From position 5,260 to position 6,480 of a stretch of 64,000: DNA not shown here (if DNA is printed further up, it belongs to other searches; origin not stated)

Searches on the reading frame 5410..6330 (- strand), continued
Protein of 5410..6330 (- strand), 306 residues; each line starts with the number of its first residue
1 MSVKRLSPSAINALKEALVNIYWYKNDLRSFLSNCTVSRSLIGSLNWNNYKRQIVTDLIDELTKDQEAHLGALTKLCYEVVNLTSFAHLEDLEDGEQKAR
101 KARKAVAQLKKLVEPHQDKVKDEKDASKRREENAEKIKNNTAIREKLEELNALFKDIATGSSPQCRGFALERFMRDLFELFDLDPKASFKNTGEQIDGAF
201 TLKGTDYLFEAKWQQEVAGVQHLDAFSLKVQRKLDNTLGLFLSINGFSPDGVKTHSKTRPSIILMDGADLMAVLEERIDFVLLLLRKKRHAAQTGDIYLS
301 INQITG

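Call 24: search_protein_families(library=pfam, alignment_id=A3, max_evalue=0.001)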
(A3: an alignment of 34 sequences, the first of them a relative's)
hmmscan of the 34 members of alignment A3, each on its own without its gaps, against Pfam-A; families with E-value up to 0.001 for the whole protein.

A. member 1, L003:6745-7548:+ (267 aa): 1 family
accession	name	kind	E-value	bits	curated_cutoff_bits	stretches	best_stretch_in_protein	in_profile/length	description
PF18928.5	DUF5677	-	1.9e-19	70.8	27.1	1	41-193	3-158/166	Family of unknown function (DUF5677)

B. families by the number of members that match (of 34 scanned): 60 families (the first 25 are shown)
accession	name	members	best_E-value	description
PF00171.27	Aldedh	1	1.8e-156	Aldehyde dehydrogenase family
PF00069.31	Pkinase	1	4.2e-45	Protein kinase domain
PF00239.26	Resolvase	1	7.4e-40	Resolvase, N terminal domain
PF01895.24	PhoU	1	2.9e-38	PhoU domain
PF00384.28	Molybdopterin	1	1.1e-31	Molybdopterin oxidoreductase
PF07714.23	PK_Tyr_Ser-Thr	1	4.1e-30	Protein tyrosine and serine/threonine kinase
PF00884.28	Sulfatase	1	1.1e-29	Sulfatase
PF07719.23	TPR_2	1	1.6e-25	Tetratricopeptide repeat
PF04055.27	Radical_SAM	1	8.7e-25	Radical SAM superfamily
PF13414.12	TPR_11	1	4.4e-23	TPR repeat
PF02310.24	B12-binding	1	6.9e-23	B12 binding domain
PF00515.34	TPR_1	1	1.2e-20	Tetratricopeptide repeat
PF13510.11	Fer2_4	1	1.4e-20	2Fe-2S iron-sulfur cluster binding domain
PF18928.5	DUF5677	1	1.9e-19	Family of unknown function (DUF5677)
PF13431.12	TPR_17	1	1.9e-18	Tetratricopeptide repeat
PF04471.18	Mrr_cat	1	5.6e-15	Restriction endonuclease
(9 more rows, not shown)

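Call 29: search_protein_families(library=ncbifam, proteins=[L005:1715-2551:-, L004:6819-7655:-], max_evalue=0.00001)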
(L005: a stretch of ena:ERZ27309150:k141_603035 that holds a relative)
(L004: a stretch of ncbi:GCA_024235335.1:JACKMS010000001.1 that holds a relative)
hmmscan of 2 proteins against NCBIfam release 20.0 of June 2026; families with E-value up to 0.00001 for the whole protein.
L005:1715-2551:- (278 aa): 12 families
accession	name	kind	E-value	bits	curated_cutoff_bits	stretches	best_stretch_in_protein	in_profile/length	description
TIGR02249.1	integrase_gron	subfamily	1.7e-98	329.9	265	1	1-274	41-315/315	integron integrase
NF011946.0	PRK15417.1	equivalog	4.9e-65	219.9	435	1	1-274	56-330/337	integron integrase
NF040815.2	recomb_XerA_Arch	equivalog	2e-44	152.1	220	2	194-265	189-259/263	site-specific tyrosine recombinase/integron integrase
TIGR02225.1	recomb_XerD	equivalog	4.4e-37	128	329.6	2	203-263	217-277/290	site-specific tyrosine recombinase XerD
TIGR02224.1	recomb_XerC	equivalog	1.5e-36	126.3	335.15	2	200-264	217-281/295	tyrosine recombinase XerC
NF001399.0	PRK00283.1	subfamily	3.2e-36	125.1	279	1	3-264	53-287/300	tyrosine recombinase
NF002331.0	PRK01287.1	subfamily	3.8e-23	82.1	371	2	207-263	258-315/365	site-specific tyrosine recombinase XerC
NF003462.0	PRK05084.1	equivalog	5e-15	55.1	267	1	217-265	301-349/360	tyrosine recombinase XerS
NF007370.0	PRK09870.1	subfamily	1.2e-09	38.1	221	1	208-259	127-178/200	tyrosine-type DNA invertase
NF007371.0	PRK09871.1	subfamily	4.8e-09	36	222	1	204-259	118-173/198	tyrosine-type DNA invertase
NF040693.1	recomb_GmtY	equivalog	1.7e-06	27.6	340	0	220-262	392-434/441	gamma-mobile-trio recombinase GmtY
NF002685.0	PRK02436.1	equivalog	6.2e-06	26.2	178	0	10-143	52-177/245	site-specific tyrosine recombinase XerD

L004:6819-7655:- (278 aa): 12 families
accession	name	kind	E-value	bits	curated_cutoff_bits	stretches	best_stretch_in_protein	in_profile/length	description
TIGR02249.1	integrase_gron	subfamily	1.7e-98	329.9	265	1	1-274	41-315/315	integron integrase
NF011946.0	PRK15417.1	equivalog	4.9e-65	219.9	435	1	1-274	56-330/337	integron integrase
NF040815.2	recomb_XerA_Arch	equivalog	2e-44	152.1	220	2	194-265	189-259/263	site-specific tyrosine recombinase/integron integrase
TIGR02225.1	recomb_XerD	equivalog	4.4e-37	128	329.6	2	203-263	217-277/290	site-specific tyrosine recombinase XerD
TIGR02224.1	recomb_XerC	equivalog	1.5e-36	126.3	335.15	2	200-264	217-281/295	tyrosine recombinase XerC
NF001399.0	PRK00283.1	subfamily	3.2e-36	125.1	279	1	3-264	53-287/300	tyrosine recombinase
NF002331.0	PRK01287.1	subfamily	3.8e-23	82.1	371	2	207-263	258-315/365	site-specific tyrosine recombinase XerC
NF003462.0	PRK05084.1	equivalog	5e-15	55.1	267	1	217-265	301-349/360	tyrosine recombinase XerS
NF007370.0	PRK09870.1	subfamily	1.2e-09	38.1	221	1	208-259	127-178/200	tyrosine-type DNA invertase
NF007371.0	PRK09871.1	subfamily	4.8e-09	36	222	1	204-259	118-173/198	tyrosine-type DNA invertase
NF040693.1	recomb_GmtY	equivalog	1.7e-06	27.6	340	0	220-262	392-434/441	gamma-mobile-trio recombinase GmtY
NF002685.0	PRK02436.1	equivalog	6.2e-06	26.2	178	0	10-143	52-177/245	site-specific tyrosine recombinase XerD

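Call 53: predict_structure(alignment_id=A1)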
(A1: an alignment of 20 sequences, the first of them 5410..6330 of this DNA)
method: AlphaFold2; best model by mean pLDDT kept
length: 306 residues; sequences in the alignment: 20
mean_pLDDT: 64.8   pTM: 0.39
mean pLDDT of the five models: 64.8, 58.9, 58.5, 56.5, 55.9
residues with pLDDT >= 90: 0; 70-90: 116; 50-70: 143; < 50: 47
segments of 3 or more residues with pLDDT < 50: 1-4, 121-123, 133-139, 183-188, 273-278, 295-306
pLDDT, mean of each block of 10 residues (from residue 1): 60 87 79 78 84 87 81 83 81 81 86 61 51 49 56 59 57 59 48 58 56 66 70 56 65 62 55 50 55 48 30
secondary structure, 60 per line:
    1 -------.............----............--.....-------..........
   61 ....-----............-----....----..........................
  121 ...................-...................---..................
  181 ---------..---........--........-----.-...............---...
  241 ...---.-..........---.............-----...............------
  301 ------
elements in order: H8-20 H25-36 H39-43 H51-64 H70-81 H87-90 H95-139 H141-159 H163-180 E195-202 E205-212 H220-234 E238-243 H249-258 E262-266 H267-274 H280-294

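Call 56: fold_search(model_id=the predicted structure, library=pdb)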
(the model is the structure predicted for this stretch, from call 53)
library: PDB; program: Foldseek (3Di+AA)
matches with E <= 10: 609; with E <= 0.001: 0
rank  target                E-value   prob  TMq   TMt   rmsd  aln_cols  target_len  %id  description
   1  4f0p_C                2.7e-03  0.99  0.26  0.20  13.7       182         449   15  MspJI Restriction Endonuclease - P31 Form (released 2012-08-08)
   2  4f0q_D                4.4e-03  1.00  0.27  0.20   7.2       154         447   15  MspJI Restriction Endonuclease - P21 Form (released 2012-08-08)
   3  1k83_E                5.4e-03  0.99  0.24  0.32  10.5       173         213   16  Crystal Structure of Yeast RNA Polymerase II Complexed with the Inhibitor Alpha Amanitin (released 2002-02-13)
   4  4f0p_A                6.4e-03  1.00  0.28  0.20  12.8       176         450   13  MspJI Restriction Endonuclease - P31 Form (released 2012-08-08)
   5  4f0p_B                6.4e-03  0.99  0.27  0.20  12.9       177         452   12  MspJI Restriction Endonuclease - P31 Form (released 2012-08-08)
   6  1dzf                  8.4e-03  0.99  0.22  0.30  11.2       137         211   17  RPB5 from S.cerevisiae (released 2000-06-09)
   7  1i50_E                1.3e-02  1.00  0.22  0.30   7.2       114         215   18  RNA POLYMERASE II CRYSTAL FORM II AT 2.8 A RESOLUTION (released 2001-04-23)
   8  7vba_E                1.3e-02  0.99  0.22  0.32   9.4       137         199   12  Structure of the pre state human RNA Polymerase I Elongation Complex (released 2022-02-16)
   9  6g2d_B                1.4e-02  0.57  0.22  0.12  18.6       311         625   12  Citrate-induced acetyl-CoA carboxylase (ACC-Cit) filament at 5.4 A resolution (released 2018-06-13)
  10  9ja1_E                1.5e-02  1.00  0.20  0.28   3.3        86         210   19  The RNA polymerase II elongation complex from Saccharomyces cerevisiae (released 2024-09-04)
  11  1y88                  1.5e-02  0.99  0.27  0.42  12.1       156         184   17  Crystal Structure of Protein of Unknown Function AF1548 (released 2004-12-21)
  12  5iy6_E                1.5e-02  0.98  0.24  0.33  10.7       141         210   13  Human holo-PIC in the closed state (released 2016-05-18)
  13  4oc8_A                1.7e-02  0.99  0.28  0.23  10.9       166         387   13  DNA modification-dependent restriction endonuclease AspBHI (released 2014-03-19)
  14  1i6h_E                1.8e-02  0.97  0.24  0.32  10.1       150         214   16  RNA POLYMERASE II ELONGATION COMPLEX (released 2001-04-23)
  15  5xog_E                2.3e-02  0.95  0.24  0.32  11.8       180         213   16  RNA Polymerase II elongation complex bound with Spt5 KOW5 and Elf1 (released 2017-08-16)
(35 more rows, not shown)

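Call 59: search_solved_structures(query=A1, max_evalue=1)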
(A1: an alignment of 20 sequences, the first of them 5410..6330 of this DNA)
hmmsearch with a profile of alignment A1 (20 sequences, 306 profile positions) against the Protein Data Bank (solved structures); distinct sequences matched with E-value up to 1: 3.
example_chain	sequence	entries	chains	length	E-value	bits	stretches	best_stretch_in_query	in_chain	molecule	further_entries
2nar_A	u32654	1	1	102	0.051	15.8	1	168-235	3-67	Effector protein Avr3a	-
3kbb_A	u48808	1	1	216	0.2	13.9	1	118-183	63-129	Phosphorylated carbohydrates phosphatase TM_1254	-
2dnx_A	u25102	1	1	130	0.29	13.3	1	83-177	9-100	Syntaxin-12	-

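Call 65: search_protein_families(library=pfam, alignment_id=A6, max_evalue=0.01)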
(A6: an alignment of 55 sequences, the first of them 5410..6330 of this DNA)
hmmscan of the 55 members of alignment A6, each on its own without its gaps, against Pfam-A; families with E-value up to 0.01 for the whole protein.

A. member 1, window:5410-6330:- (306 aa): 2 families
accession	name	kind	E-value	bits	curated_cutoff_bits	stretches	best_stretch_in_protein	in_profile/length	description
PF04471.18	Mrr_cat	-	6.9e-06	26.6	21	1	165-273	4-114/115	Restriction endonuclease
PF19955.5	EAD1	-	0.0013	19.6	24.2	1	5-67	2-62/90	Effector-associated domain 1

B. families by the number of members that match (of 55 scanned): 15 families
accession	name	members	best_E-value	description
PF04471.18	Mrr_cat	25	7.3e-09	Restriction endonuclease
PF19961.5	EAD8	10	6.1e-05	Effector-associated domain 8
PF19955.5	EAD1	7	0.00039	Effector-associated domain 1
PF00291.31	PALP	1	8.8e-102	Pyridoxal-phosphate dependent enzyme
PF15471.11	TMEM171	1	5.8e-10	Transmembrane protein family 171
PF02038.21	ATP1G1_PLM_MAT8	1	2e-09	ATP1G1/PLM/MAT8 family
PF10386.15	DUF2441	1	3e-05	Protein of unknown function (DUF2441)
PF14088.11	DUF4268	1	0.00014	Domain of unknown function (DUF4268)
PF13010.11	pRN1_helical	1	0.00021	Primase helical domain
PF09864.15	MliC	1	0.00043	Membrane-bound lysozyme-inhibitor of c-type lysozyme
PF20103.6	DUF6493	1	0.0011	Domain of unknown function (DUF6493)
PF20260.4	PUA_4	1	0.0016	RNA methyltransferase PUA domain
PF16242.11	Pyrid_ox_like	1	0.0046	Pyridoxamine 5'-phosphate oxidase like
PF14123.11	DUF4290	1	0.0048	Domain of unknown function (DUF4290)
PF18595.6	Nuf2_DHR10-like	1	0.0056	Nuf2, DHR10-like domain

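Call 66: search_protein_families(library=pfam, proteins=[L003:5066-5965:+, L003:5988-6743:+], max_evalue=0.01)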
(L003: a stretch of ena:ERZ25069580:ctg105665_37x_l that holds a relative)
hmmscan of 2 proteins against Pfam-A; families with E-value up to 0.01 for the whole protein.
L003:5066-5965:+ (299 aa): 1 family
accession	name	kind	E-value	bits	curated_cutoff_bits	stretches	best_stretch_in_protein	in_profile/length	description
PF12686.12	DUF3800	-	2.3e-19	71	21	1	3-254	1-149/149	Protein of unknown function (DUF3800)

L003:5988-6743:+ (251 aa): 0 families

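Call 72: search_dna_similar(query=window:5410-6330:-, collection=plasmids, mode=protein, max_rows=12)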
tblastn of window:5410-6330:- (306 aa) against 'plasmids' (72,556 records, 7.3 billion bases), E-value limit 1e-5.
Records with a match: 1398; places in all: 1411; records where one place covers at least 80% of the query: 11.
Best place of each record, by identity: <60% 1398.
By first word of the organism name: Klebsiella 1137; Serratia 55; Escherichia 47; Enterobacter 36; Citrobacter 17; Sinorhizobium 10; Raoultella 9; Pantoea 8; Yersinia 8; Leptospira 7; and 31 more.
By predicted mobility (MOB-suite, as given by PLSDB): conjugative 644; non-mobilizable 609; mobilizable 145.
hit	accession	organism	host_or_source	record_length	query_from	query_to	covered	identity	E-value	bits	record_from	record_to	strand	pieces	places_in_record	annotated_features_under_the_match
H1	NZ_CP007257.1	Rhodococcus erythropolis R138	Hydroponic pots with potatoes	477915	8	300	96%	29.2%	5e-20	97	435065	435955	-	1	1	hypothetical protein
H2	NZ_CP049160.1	Caballeronia sp. SBC1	whole organism,soil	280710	35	299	87%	31.5%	5e-28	121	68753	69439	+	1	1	restriction endonuclease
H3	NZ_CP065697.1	Delftia acidovorans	-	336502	8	306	98%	27.6%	4e-20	98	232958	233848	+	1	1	restriction endonuclease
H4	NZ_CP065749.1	Delftia lacustris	-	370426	8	306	98%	27.6%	4e-20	98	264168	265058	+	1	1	restriction endonuclease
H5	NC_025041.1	Sulfobacillus thermotolerans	-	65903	11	306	97%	27.6%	2e-18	93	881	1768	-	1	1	restriction endonuclease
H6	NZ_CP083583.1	Kovacikia minuta CCNUW1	cell culture,fresh water lake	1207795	8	299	95%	28.0%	4e-20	98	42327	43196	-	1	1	record has no annotation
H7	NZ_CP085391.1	Cytobacillus firmus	single cell,soil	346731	14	304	95%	27.8%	1e-14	82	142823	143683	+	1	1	restriction endonuclease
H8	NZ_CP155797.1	Mycobacterium sp. DL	Dicentrarchus labrax,cell culture,spleen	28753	1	287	94%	27.4%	2e-19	96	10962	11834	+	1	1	restriction endonuclease | recombinase family protein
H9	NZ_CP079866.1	Mycobacterium sp. SMC-8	Homo sapiens,sputum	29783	1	287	94%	27.4%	2e-19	96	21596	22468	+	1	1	restriction endonuclease | recombinase family protein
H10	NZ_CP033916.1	Chryseobacterium shandongense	Zimmer water bag,Zimmer water bag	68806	14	302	94%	24.4%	1e-14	82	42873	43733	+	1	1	restriction endonuclease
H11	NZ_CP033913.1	Chryseobacterium shandongense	Homo sapiens,CEREBRAL SPINAL FLUID ...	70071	14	302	94%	24.4%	1e-14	82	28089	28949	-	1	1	restriction endonuclease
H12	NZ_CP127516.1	Klebsiella pneumoniae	Homo sapiens,blood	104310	119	304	61%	37.6%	8e-26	114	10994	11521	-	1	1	restriction endonuclease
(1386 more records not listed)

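Call 95: search_protein_families(library=phrogs, proteins=[window:5410-6330:-], max_evalue=0.01)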
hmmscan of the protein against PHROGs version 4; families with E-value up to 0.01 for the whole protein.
window:5410-6330:- (306 aa): 0 families

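Call 102: list_cluster_members(proteins=[P0001, P0121, window:6406-6597:-, P0002])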
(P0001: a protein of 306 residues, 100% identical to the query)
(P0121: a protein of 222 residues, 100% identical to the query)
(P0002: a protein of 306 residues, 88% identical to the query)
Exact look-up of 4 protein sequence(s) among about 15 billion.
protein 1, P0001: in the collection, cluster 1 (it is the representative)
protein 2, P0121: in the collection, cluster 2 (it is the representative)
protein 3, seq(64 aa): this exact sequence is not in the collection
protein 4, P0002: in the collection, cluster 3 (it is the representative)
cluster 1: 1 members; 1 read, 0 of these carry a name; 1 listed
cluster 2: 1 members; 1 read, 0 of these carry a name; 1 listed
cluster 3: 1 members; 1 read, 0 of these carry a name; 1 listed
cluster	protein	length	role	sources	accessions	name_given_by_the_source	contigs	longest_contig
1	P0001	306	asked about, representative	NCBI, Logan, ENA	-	-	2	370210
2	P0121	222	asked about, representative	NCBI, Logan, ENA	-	-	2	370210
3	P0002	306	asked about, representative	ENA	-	-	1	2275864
